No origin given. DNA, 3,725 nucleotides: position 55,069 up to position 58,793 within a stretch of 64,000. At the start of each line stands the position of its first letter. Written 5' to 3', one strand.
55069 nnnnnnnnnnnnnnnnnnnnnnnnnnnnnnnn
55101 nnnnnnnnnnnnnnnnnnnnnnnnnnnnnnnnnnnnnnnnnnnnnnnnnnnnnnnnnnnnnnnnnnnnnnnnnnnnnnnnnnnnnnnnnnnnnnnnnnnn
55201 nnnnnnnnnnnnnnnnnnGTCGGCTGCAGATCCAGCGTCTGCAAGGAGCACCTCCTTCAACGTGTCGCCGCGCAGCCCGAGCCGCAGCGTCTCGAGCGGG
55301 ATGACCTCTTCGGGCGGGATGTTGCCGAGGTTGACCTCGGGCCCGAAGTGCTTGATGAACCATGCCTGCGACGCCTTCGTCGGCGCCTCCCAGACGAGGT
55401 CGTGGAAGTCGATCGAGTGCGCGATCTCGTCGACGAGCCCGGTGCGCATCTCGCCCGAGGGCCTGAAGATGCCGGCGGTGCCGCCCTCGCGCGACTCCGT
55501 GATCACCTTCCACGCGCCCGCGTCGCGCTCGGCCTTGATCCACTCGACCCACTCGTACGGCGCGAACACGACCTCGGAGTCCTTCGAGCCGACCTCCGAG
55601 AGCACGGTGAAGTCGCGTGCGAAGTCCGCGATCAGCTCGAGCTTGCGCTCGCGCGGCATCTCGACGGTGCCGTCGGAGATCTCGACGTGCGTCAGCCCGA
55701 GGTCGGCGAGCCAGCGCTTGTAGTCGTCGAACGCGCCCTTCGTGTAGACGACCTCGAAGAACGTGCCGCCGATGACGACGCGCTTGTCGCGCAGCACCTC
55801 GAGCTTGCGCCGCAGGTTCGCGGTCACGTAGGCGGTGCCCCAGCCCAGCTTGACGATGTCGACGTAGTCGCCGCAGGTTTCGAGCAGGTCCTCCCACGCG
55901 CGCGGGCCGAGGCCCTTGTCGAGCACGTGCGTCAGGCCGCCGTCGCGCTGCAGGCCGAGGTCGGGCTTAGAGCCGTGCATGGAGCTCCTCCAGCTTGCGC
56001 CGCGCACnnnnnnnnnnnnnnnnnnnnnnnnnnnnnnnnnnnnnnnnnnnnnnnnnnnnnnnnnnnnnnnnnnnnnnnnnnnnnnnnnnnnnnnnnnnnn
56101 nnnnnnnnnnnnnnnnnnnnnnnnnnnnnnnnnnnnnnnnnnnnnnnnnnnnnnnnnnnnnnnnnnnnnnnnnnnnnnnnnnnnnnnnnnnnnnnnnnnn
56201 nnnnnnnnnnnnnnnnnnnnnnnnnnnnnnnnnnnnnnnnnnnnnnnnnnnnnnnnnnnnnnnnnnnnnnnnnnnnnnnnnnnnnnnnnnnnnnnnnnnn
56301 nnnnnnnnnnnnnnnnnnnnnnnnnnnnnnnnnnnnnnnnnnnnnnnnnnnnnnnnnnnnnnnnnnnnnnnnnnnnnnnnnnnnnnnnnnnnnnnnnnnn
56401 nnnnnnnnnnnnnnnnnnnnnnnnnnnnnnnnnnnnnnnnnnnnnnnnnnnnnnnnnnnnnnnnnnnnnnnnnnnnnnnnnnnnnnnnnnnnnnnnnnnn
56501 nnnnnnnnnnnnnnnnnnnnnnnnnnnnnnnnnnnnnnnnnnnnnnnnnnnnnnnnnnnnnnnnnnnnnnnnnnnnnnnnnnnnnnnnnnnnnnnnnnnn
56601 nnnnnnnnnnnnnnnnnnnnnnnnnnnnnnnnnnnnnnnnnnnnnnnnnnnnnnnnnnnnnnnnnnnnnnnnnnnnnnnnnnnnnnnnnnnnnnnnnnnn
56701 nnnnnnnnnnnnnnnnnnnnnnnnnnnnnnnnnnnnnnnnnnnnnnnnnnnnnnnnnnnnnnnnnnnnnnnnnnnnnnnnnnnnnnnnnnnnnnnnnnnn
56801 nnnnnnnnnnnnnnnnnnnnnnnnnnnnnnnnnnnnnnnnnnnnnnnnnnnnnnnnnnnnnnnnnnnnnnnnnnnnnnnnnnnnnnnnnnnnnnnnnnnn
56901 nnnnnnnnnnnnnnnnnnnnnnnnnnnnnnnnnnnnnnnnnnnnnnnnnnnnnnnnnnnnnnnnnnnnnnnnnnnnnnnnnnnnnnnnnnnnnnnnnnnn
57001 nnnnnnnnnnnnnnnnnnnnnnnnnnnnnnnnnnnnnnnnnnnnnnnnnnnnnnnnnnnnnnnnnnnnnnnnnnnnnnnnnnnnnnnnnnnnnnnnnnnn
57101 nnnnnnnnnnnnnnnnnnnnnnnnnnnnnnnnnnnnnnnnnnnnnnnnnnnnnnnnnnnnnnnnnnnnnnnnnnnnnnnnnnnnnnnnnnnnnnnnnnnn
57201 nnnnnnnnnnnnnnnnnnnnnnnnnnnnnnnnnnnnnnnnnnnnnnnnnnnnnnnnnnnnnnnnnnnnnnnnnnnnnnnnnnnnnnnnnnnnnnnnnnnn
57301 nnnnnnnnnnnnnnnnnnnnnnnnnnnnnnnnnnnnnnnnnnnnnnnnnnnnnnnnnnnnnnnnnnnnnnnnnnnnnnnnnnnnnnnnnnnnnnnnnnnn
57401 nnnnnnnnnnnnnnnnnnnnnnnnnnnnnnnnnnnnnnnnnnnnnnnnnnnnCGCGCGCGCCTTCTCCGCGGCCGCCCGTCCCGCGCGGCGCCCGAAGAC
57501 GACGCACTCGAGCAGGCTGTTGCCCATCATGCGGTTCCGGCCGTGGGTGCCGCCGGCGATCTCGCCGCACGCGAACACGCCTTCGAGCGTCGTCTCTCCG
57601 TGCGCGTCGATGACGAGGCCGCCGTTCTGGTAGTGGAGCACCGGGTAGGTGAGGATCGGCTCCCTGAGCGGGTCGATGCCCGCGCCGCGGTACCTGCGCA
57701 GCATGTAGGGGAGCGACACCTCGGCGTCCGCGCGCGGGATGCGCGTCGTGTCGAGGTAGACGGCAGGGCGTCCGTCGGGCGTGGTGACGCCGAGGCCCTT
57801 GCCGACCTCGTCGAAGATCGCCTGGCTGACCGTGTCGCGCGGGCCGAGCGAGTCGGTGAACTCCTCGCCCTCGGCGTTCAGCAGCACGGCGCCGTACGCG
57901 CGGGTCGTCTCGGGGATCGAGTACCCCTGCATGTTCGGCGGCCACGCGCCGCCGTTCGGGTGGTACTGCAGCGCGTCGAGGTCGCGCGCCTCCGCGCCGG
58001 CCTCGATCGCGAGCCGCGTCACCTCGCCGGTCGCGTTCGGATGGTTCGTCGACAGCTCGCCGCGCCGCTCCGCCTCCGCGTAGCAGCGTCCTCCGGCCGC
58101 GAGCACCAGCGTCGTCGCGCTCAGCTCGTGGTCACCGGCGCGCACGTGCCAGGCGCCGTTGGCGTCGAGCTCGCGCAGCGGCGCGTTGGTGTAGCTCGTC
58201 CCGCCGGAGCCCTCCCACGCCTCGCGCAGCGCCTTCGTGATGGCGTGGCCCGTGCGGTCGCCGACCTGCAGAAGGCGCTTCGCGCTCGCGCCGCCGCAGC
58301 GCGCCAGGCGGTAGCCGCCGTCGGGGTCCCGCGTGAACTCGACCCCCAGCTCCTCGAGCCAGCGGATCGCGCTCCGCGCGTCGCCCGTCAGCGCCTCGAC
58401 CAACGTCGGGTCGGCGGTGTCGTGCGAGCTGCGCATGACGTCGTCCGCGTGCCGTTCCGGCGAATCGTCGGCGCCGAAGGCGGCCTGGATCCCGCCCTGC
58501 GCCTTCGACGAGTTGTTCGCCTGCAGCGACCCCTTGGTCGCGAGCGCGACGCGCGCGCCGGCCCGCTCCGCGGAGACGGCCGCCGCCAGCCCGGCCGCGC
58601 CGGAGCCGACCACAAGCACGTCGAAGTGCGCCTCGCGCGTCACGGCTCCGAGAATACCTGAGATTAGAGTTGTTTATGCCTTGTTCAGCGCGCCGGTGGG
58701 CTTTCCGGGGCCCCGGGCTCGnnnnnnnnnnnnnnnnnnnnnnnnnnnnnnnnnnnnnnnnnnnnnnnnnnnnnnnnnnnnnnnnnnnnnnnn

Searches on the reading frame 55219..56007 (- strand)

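Call 68: search_protein_families(library=pfam, proteins=[window:55219-56007:-], max_evalue=0.001)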
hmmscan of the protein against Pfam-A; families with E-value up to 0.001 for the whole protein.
window:55219-56007:- (263 aa): 1 family
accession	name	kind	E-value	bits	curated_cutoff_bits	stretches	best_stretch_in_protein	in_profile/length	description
PF02679.21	ComA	-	6.9e-82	275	25.2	1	21-248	8-243/243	(2R)-phospho-3-sulfolactate synthase (ComA)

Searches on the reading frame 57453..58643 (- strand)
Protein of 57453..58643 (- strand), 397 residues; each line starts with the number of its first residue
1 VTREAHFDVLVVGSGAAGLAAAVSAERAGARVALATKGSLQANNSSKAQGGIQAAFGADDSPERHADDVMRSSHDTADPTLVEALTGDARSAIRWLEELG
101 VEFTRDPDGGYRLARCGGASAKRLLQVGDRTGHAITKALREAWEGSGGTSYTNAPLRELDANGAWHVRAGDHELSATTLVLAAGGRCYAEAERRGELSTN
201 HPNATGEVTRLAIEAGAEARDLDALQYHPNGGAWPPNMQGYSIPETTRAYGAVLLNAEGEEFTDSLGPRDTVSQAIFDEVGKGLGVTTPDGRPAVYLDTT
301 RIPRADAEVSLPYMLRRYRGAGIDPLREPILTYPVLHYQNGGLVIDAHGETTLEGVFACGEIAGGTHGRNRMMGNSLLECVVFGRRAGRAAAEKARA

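Call 68: search_protein_families(library=pfam, proteins=[window:57453-58643:-], max_evalue=0.001)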
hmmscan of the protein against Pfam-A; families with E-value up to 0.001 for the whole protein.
window:57453-58643:- (397 aa): 6 families
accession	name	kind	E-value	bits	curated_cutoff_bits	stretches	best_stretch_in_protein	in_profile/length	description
PF00890.30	FAD_binding_2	-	2.9e-67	228.1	20.4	1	8-377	1-414/414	FAD binding domain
PF01266.30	DAO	-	7.2e-13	49.2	27.9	1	8-124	1-102/353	FAD dependent oxidoreductase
PF07992.20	Pyr_redox_2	-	9.7e-12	45.3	26.1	1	7-39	1-33/291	Pyridine nucleotide-disulphide oxidoreductase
PF03486.20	HI0933_like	-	1.1e-08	35.3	50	1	8-362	2-219/244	HI0933-like protein Rossmann domain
PF12831.13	FAD_oxidored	-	1.2e-05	25.3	27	1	8-36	1-29/416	FAD dependent oxidoreductase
PF01134.28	GIDA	-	0.00027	20.6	22.1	1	8-37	1-30/391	Glucose inhibited division protein A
